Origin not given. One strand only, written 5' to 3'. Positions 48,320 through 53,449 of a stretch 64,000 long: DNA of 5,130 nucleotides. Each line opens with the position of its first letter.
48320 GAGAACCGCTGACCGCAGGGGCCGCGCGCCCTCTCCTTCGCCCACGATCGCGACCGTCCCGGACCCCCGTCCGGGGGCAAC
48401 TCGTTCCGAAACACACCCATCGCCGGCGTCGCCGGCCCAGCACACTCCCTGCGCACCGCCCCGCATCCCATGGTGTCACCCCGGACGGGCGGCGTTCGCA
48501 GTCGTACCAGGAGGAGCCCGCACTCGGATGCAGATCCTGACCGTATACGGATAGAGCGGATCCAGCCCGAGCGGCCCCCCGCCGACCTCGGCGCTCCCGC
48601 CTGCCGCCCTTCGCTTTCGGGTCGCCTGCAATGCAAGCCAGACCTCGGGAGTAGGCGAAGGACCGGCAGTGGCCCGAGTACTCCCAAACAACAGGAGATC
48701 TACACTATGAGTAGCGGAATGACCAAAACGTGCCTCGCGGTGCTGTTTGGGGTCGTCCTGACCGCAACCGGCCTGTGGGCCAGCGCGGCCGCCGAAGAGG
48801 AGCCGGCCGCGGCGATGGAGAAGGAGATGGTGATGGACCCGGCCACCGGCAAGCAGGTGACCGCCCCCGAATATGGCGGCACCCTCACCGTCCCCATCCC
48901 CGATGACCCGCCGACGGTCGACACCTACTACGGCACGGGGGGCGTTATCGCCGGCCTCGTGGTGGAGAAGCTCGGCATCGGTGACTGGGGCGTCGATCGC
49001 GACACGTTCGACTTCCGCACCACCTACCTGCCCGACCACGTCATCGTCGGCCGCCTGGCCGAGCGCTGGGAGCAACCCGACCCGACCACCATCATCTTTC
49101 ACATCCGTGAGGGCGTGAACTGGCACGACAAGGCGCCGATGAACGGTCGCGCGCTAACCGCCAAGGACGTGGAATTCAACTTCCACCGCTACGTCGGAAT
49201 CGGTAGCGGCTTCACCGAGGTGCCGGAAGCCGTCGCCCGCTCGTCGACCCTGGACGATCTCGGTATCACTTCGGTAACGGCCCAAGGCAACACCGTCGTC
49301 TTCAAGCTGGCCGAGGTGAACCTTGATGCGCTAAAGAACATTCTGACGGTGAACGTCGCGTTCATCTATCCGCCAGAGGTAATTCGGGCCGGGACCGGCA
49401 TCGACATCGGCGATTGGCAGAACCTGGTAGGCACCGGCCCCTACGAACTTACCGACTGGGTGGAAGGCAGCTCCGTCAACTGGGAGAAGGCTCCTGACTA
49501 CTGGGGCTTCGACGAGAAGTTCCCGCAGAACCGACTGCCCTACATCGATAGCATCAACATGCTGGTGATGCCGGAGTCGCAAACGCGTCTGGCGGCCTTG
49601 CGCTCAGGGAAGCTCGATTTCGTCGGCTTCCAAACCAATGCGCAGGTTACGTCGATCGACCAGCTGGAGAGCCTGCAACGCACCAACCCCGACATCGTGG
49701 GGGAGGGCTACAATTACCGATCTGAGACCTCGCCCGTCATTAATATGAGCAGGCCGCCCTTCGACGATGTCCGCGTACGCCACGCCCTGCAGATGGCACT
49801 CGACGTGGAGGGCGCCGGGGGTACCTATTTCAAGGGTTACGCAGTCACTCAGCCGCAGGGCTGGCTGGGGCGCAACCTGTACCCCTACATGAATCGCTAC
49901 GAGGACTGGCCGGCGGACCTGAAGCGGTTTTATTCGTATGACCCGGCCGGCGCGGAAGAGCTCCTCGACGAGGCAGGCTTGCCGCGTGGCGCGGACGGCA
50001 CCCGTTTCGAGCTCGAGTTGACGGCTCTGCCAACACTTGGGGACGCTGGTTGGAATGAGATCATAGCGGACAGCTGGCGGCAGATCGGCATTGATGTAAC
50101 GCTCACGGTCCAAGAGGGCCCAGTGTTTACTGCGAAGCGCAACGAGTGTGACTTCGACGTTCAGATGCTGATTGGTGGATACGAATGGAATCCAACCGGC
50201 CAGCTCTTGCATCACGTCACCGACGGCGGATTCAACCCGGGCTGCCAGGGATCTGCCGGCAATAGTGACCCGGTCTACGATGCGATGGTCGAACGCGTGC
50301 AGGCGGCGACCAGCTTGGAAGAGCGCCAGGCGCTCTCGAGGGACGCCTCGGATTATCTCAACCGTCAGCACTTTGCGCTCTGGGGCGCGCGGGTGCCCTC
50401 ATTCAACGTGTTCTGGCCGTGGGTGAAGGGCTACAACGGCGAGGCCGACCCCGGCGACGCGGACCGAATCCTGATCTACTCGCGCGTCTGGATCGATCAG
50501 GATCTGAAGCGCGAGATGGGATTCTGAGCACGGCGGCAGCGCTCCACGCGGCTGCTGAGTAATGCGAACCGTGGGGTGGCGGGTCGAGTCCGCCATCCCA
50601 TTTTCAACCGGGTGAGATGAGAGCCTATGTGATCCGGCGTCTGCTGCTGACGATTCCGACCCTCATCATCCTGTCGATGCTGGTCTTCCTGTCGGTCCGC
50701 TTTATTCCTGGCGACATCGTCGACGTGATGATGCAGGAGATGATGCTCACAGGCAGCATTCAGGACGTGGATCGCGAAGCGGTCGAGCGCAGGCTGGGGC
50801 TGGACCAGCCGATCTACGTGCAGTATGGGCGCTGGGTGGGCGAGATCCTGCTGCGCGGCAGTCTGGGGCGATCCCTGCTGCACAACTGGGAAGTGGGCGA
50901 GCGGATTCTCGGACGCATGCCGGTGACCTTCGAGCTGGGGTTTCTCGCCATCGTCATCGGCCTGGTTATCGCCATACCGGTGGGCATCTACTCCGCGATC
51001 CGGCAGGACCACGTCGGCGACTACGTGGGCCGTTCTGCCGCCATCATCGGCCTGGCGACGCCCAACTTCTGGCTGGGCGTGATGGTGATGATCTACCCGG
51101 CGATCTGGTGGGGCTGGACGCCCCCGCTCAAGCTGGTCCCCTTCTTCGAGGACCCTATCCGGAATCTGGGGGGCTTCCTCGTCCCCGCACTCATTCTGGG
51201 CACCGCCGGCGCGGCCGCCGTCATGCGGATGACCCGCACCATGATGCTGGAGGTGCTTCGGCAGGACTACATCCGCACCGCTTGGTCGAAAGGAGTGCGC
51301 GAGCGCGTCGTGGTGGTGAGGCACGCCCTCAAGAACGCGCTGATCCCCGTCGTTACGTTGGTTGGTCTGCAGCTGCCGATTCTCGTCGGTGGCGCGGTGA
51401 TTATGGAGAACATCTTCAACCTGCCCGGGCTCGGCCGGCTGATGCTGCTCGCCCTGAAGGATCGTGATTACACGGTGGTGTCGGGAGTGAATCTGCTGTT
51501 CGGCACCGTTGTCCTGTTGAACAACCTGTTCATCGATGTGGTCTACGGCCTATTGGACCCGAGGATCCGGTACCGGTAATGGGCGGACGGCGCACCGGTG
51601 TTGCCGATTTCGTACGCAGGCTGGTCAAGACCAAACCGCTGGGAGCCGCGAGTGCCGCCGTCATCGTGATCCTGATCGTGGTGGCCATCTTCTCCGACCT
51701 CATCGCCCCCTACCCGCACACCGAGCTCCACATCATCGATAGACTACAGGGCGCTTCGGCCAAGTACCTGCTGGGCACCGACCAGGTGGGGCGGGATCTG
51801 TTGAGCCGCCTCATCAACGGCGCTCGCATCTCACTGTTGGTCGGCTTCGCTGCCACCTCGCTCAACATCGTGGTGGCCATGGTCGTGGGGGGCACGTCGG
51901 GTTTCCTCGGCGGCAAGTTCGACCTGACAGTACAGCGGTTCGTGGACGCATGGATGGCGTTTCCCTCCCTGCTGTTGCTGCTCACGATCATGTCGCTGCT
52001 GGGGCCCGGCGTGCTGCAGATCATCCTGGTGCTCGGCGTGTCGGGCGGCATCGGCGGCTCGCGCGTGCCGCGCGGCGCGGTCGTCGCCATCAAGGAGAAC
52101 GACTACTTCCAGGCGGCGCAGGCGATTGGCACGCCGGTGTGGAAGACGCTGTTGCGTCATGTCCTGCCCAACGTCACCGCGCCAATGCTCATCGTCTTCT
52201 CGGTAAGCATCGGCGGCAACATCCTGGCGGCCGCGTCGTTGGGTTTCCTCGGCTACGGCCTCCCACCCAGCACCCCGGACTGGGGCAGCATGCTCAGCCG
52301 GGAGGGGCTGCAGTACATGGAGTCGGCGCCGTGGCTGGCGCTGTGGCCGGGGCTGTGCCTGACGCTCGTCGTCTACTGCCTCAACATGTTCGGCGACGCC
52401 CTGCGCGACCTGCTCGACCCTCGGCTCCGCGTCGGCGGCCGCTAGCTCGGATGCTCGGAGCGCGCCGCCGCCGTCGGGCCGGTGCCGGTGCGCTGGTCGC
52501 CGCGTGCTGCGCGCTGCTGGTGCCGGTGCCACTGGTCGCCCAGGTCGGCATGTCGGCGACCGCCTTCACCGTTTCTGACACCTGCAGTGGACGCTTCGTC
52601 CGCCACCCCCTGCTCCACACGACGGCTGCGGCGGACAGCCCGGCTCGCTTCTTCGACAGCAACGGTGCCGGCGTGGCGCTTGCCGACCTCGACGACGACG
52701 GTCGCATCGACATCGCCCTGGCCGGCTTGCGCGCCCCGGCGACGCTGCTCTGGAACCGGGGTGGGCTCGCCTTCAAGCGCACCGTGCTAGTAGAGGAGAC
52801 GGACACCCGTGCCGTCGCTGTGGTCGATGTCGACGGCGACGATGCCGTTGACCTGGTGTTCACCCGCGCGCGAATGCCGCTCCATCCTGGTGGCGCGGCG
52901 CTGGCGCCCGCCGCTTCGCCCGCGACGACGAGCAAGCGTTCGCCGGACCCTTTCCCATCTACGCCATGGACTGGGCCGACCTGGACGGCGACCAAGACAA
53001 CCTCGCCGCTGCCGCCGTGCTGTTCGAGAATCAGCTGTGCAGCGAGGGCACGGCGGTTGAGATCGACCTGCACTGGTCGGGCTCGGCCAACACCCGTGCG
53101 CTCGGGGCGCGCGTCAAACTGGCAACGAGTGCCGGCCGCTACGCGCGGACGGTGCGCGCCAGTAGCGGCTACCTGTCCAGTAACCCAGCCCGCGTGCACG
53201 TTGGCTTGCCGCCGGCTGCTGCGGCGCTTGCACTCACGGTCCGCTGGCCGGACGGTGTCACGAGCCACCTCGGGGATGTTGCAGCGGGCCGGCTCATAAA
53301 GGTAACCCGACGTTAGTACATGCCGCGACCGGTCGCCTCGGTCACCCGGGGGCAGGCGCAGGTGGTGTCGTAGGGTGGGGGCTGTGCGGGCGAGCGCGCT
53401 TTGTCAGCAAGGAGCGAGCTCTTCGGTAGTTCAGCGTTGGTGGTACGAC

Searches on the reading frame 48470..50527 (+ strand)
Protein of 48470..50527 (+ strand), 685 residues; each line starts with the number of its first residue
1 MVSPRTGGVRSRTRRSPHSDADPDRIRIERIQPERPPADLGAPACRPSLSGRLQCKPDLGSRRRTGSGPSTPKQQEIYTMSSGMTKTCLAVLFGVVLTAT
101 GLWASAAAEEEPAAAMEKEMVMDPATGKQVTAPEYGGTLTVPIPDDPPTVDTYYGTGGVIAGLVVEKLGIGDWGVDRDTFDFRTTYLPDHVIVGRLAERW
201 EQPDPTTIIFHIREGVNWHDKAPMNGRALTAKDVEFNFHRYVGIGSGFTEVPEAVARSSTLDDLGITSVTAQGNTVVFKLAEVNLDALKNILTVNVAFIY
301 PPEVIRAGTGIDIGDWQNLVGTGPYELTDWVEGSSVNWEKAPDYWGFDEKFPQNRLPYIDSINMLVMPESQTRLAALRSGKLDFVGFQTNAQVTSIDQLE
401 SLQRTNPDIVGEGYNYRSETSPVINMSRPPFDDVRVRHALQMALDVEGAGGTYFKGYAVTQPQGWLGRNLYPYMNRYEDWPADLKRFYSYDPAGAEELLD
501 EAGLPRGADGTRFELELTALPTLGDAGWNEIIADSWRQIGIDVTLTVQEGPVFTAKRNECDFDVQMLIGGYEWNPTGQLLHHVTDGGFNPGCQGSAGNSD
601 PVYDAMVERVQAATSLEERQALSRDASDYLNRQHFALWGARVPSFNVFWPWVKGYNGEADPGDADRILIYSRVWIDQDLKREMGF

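Call 8: search_protein_families(library=ncbifam, proteins=[window:48470-50527:+], max_evalue=0.00001)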
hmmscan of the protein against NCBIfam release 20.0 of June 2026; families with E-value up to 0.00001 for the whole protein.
window:48470-50527:+ (685 aa): 10 families
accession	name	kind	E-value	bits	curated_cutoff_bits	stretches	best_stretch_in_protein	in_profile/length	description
TIGR04028.1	SBP_KPN_01854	hypoth_equivalog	8.2e-25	87.3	468.5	1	196-659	48-497/509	TIGR04028 family ABC transporter substrate-binding protein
NF045467.1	Opp4A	equivalog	4.1e-24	84.8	650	1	317-571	205-459/556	oligopeptide ABC transporter substrate-binding protein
NF043070.1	DppA_dipep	equivalog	1e-23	83.7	1005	1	192-655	74-519/535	dipeptide ABC transporter periplasmic-binding protein DppA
TIGR02294.1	nickel_nikA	equivalog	7.2e-23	80.9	393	1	192-576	48-408/501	nickel ABC transporter substrate-binding protein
NF011684.0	PRK15104.1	equivalog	1.8e-19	69.9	947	1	169-663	59-531/543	oligopeptide ABC transporter substrate-binding protein OppA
NF045468.1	Opp5A_nikA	equivalog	3.8e-19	68.6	600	1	192-634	57-451/488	nickel ABC transporter substrate-binding protein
NF011942.0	PRK15413.1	equivalog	9.8e-17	60.8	594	1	254-511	122-350/512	glutathione ABC transporter substrate-binding protein GsiB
NF047575.1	opine_bind_CntA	exception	4.8e-14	51.8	800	1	194-625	79-488/535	staphylopine-dependent metal ABC transporter substrate-binding lipoprotein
NF011689.0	PRK15109.1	equivalog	2.5e-12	46.3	560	1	192-566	79-434/547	ABC transporter substrate-binding protein SapA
NF007287.0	PRK09755.1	equivalog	5.8e-12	45.2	1098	1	196-656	80-517/535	ABC transporter substrate-binding protein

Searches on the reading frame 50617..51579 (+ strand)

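Call 11: search_protein_families(library=pfam, proteins=[window:50617-51579:+])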
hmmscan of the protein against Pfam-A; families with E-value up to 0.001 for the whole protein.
window:50617-51579:+ (320 aa): 2 families
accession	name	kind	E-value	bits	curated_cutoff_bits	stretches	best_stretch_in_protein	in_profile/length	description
PF00528.27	BPD_transp_1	-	3.6e-33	115.3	26.4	1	119-318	1-183/184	Binding-protein-dependent transport system inner membrane component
PF19300.4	BPD_transp_1_N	-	8.1e-08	32.9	23.8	1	1-105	1-111/114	Binding-prot-dependent transport system membrane comp, N-term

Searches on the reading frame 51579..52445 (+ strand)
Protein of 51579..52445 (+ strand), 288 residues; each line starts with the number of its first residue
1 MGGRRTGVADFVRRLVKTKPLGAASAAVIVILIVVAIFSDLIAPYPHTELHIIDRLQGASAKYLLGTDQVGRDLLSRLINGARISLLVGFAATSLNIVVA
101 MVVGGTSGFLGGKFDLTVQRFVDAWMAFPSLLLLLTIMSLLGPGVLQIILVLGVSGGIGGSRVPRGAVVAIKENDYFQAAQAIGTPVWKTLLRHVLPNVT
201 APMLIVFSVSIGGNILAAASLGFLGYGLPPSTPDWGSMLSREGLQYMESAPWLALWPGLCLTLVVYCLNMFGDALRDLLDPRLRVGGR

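Call 11: search_protein_families(library=pfam, proteins=[window:51579-52445:+])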
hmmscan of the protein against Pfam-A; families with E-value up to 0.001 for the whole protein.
window:51579-52445:+ (288 aa): 2 families
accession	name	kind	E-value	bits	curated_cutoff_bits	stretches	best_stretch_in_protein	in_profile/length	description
PF00528.27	BPD_transp_1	-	1.5e-25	90.4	26.4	1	101-284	2-183/184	Binding-protein-dependent transport system inner membrane component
PF12911.12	OppC_N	-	3.5e-07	30.4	23.9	1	10-52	5-46/53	N-terminal TM domain of oligopeptide transport permease C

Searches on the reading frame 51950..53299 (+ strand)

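Call 11: search_protein_families(library=pfam, proteins=[window:51950-53299:+])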
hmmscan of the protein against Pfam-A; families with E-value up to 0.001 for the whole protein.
window:51950-53299:+ (449 aa): 1 family
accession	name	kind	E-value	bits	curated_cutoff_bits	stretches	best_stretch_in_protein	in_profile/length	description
PF13517.12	FG-GAP_3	-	1e-07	32.9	26.9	1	246-303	1-60/61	FG-GAP-like repeat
